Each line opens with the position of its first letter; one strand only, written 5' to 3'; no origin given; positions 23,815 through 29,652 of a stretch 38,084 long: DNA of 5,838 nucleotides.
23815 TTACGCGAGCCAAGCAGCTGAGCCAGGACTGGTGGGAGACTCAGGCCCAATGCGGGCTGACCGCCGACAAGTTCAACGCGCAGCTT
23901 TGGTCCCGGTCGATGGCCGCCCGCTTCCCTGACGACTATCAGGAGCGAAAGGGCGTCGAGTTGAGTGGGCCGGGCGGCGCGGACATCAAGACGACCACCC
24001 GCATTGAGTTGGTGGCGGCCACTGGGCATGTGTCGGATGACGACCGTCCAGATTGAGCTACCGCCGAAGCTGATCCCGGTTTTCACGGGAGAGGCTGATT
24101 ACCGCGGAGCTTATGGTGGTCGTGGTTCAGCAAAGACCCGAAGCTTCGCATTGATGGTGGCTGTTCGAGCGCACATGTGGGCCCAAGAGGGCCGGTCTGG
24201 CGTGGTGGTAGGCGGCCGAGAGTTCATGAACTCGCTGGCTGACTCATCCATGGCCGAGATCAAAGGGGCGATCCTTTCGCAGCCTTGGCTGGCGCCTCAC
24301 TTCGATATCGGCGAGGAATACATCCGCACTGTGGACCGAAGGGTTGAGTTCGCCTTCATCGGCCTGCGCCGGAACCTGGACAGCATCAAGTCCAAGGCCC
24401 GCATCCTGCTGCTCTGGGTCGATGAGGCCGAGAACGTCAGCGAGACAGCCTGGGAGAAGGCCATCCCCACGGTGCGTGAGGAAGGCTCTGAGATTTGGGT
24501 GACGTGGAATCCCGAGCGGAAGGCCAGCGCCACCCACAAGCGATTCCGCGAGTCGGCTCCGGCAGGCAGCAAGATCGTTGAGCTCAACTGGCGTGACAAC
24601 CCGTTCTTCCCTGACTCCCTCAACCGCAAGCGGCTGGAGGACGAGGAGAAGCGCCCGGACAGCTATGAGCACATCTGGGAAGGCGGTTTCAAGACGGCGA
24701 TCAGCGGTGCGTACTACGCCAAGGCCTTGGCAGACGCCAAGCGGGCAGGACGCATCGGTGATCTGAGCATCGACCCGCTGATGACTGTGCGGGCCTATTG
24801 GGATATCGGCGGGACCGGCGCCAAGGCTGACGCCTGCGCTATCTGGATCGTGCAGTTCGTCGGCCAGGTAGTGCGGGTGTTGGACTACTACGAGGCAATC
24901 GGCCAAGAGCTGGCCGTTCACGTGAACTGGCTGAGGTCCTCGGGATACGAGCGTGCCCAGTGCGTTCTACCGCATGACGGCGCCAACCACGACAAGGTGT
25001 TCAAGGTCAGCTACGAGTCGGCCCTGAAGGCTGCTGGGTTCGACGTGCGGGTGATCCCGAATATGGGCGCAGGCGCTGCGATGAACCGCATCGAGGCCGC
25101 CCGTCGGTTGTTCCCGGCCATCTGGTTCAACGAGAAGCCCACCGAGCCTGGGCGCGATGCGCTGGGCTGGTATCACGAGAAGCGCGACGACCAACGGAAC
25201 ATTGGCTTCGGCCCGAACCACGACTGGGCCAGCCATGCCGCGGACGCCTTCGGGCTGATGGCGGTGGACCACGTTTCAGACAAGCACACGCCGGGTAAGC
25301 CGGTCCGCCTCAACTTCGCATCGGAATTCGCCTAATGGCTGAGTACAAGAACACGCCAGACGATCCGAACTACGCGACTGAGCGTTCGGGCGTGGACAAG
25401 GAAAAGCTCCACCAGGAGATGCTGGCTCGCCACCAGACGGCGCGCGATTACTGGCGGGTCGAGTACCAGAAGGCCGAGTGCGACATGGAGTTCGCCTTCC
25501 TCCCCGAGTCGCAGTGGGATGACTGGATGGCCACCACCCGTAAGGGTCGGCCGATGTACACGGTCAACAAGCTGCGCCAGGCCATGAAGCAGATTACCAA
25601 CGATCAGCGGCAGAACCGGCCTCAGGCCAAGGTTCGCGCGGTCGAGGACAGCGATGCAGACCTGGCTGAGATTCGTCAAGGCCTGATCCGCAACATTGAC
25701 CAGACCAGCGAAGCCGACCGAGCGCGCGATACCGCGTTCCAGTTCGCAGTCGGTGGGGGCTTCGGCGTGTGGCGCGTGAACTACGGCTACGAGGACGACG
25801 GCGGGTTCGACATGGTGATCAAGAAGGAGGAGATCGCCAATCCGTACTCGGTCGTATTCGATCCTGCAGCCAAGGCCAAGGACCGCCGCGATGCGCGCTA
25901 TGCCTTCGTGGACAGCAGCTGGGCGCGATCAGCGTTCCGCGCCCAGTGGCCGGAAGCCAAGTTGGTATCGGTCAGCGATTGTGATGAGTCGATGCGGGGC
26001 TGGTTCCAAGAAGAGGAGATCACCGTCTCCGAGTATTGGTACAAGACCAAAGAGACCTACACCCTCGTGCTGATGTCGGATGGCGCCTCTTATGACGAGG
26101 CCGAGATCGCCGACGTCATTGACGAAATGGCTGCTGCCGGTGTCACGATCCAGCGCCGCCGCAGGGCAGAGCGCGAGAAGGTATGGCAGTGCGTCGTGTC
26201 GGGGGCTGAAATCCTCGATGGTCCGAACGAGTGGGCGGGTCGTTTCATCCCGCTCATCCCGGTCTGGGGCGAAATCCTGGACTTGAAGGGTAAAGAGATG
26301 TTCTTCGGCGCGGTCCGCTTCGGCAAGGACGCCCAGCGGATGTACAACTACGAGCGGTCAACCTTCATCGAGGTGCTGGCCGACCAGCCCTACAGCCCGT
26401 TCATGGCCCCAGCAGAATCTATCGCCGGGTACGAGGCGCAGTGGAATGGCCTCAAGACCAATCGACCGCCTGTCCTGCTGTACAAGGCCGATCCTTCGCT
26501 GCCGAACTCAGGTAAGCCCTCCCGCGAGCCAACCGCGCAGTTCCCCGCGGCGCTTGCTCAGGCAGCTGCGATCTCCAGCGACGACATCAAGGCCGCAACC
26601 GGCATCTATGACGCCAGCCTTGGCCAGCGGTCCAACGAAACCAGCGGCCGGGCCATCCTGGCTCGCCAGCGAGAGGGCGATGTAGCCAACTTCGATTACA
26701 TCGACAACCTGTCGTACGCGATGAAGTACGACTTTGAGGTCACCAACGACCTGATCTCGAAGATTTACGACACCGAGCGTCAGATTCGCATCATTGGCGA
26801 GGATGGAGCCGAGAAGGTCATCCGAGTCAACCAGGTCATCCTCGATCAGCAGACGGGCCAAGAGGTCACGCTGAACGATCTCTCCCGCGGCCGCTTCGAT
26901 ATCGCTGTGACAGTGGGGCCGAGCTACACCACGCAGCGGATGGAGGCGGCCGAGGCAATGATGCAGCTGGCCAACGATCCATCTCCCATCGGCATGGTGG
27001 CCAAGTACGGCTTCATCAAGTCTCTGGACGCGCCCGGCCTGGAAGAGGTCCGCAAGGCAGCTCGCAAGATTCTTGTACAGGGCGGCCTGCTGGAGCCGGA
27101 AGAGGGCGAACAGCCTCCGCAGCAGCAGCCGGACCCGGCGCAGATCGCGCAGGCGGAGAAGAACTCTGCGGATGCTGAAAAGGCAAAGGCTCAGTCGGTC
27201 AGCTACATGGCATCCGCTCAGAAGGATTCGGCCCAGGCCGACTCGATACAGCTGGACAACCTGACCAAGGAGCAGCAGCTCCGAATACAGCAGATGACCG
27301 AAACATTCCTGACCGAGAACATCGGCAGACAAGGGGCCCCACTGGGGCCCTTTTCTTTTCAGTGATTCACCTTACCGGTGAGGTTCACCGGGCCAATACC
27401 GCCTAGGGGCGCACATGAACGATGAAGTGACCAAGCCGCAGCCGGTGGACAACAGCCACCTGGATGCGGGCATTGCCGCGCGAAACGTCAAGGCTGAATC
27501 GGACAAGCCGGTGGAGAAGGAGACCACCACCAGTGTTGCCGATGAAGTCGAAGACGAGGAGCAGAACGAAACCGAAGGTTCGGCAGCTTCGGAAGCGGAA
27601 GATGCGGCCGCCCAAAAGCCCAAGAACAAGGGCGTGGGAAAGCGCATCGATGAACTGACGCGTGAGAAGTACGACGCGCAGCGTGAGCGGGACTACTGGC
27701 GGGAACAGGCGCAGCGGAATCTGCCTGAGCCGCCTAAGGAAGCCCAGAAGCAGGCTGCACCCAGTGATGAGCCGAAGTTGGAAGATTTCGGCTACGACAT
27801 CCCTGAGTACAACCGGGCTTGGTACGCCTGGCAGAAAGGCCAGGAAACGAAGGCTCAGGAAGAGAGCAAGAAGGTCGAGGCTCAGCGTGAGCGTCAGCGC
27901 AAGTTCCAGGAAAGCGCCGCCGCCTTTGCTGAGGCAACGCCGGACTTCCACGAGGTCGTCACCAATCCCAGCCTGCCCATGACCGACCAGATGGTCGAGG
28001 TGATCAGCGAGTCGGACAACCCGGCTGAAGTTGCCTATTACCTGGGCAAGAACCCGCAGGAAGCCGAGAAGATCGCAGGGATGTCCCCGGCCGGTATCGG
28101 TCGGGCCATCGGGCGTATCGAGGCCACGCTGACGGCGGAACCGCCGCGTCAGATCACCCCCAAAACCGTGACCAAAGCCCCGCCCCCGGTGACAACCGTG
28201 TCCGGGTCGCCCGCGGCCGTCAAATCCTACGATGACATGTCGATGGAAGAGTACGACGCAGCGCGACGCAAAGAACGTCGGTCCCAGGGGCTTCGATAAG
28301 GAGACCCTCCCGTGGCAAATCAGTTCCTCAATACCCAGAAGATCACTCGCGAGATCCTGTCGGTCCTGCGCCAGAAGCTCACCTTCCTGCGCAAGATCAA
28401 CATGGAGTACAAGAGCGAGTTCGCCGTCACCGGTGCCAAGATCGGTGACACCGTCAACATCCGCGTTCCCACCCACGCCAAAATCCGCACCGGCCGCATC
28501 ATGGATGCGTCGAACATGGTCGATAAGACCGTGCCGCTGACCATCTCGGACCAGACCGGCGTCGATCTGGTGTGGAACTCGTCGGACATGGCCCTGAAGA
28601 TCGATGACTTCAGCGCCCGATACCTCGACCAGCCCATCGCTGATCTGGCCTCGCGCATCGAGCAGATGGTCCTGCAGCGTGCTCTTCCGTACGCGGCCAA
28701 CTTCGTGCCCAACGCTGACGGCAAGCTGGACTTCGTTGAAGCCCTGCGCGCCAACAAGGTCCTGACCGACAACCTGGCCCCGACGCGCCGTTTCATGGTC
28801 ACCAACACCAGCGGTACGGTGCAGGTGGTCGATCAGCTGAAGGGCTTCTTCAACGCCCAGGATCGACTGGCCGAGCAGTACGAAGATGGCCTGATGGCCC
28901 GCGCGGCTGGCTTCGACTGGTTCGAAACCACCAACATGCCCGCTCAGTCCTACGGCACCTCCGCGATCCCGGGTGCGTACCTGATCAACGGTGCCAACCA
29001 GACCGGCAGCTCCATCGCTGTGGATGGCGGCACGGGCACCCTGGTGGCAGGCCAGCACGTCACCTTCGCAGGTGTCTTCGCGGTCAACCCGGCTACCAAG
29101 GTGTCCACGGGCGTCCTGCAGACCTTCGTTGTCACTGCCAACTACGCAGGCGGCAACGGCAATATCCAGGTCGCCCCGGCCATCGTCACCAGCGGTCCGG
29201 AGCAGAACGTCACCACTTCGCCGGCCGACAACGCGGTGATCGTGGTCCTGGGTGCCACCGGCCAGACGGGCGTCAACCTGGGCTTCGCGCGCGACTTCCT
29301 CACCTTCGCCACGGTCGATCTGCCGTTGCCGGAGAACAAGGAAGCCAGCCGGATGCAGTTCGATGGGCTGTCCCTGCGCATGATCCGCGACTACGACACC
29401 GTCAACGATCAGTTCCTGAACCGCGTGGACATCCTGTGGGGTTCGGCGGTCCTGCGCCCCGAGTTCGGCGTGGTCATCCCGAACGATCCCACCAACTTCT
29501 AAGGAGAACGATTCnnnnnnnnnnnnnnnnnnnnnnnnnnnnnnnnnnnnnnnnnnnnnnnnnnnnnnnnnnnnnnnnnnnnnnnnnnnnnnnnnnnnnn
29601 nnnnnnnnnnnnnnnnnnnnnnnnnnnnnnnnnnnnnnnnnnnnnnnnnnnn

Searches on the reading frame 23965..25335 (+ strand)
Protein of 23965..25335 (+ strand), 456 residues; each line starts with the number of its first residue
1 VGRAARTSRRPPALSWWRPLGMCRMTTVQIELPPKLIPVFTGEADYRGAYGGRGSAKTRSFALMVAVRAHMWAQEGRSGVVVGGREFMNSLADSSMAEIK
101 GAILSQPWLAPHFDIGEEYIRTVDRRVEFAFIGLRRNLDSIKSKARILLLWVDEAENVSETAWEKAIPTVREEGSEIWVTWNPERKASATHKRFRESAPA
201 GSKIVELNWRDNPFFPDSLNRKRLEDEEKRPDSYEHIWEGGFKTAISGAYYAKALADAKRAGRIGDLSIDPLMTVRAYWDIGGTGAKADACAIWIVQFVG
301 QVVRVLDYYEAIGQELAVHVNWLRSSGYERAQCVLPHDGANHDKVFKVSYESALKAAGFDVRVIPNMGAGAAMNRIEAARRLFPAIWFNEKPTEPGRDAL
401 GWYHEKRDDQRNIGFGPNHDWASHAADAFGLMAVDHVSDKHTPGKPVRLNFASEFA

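Call 77: search_protein_families(library=phrogs, proteins=[window:23965-25335:+], max_evalue=0.001)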
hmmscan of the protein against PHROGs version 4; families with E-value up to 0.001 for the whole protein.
window:23965-25335:+ (456 aa): 3 families
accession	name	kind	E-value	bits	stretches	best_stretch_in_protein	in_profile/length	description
phrog_3717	-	head and packaging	7.5e-57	193.9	1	24-245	3-227/277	terminase large subunit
phrog_2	-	head and packaging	2.6e-41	143.2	1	31-438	265-596/807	terminase large subunit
phrog_2472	-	unknown function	1.8e-19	71.3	1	205-437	78-309/324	-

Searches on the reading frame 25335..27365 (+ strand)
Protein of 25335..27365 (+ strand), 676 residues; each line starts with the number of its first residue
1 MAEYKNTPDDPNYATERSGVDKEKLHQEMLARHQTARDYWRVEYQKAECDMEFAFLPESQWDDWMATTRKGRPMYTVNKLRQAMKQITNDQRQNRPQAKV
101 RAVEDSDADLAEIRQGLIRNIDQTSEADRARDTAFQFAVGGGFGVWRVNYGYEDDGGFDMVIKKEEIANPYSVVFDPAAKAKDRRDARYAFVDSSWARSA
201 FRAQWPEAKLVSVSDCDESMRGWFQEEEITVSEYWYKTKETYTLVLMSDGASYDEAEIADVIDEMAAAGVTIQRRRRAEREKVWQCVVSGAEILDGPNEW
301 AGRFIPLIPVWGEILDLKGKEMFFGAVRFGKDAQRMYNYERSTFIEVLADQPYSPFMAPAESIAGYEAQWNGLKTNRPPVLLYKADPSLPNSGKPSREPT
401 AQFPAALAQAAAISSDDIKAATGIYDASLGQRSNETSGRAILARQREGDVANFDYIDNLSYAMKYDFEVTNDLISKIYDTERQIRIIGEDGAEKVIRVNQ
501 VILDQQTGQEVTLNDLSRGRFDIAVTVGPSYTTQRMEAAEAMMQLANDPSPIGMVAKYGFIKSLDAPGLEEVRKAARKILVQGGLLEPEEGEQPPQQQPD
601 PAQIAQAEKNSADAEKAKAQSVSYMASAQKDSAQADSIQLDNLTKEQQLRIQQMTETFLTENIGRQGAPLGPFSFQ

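Call 77: search_protein_families(library=phrogs, proteins=[window:25335-27365:+], max_evalue=0.001)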
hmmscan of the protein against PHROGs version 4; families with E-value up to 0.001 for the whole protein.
window:25335-27365:+ (676 aa): 3 families
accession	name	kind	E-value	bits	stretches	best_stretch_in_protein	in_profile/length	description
phrog_156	-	head and packaging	4.9e-144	482.3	1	21-655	7-633/681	portal protein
phrog_14911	-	unknown function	3.1e-46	159.1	1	51-407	30-401/404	-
phrog_1216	-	head and packaging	5.7e-05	22.8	1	518-654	534-657/714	portal protein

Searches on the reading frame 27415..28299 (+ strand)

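Call 77: search_protein_families(library=phrogs, proteins=[window:27415-28299:+], max_evalue=0.001)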
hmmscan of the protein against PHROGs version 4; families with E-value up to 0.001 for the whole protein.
window:27415-28299:+ (294 aa): 2 families
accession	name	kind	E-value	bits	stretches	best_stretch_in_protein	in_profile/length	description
phrog_8865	-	head and packaging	3.9e-56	191.9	1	3-292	7-297/297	head scaffolding protein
phrog_648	-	head and packaging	2.5e-20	74.2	1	33-277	23-266/286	head scaffolding protein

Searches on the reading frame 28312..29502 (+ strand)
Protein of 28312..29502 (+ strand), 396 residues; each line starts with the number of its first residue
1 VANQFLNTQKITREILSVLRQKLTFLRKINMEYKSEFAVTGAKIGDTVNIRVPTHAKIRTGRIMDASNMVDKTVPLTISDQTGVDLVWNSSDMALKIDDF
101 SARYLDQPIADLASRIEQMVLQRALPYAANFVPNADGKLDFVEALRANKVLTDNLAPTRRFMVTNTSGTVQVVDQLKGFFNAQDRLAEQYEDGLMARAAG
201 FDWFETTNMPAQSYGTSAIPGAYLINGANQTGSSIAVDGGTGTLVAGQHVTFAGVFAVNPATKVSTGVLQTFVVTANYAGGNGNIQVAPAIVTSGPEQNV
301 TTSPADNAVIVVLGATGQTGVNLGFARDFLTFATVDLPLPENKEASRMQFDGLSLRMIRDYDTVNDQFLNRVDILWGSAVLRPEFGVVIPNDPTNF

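Call 77: search_protein_families(library=phrogs, proteins=[window:28312-29502:+], max_evalue=0.001)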
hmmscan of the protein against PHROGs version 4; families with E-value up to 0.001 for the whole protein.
window:28312-29502:+ (396 aa): 1 family
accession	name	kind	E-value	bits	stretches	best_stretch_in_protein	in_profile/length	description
phrog_283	-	head and packaging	2.3e-70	238.9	1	1-389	1-381/385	major head protein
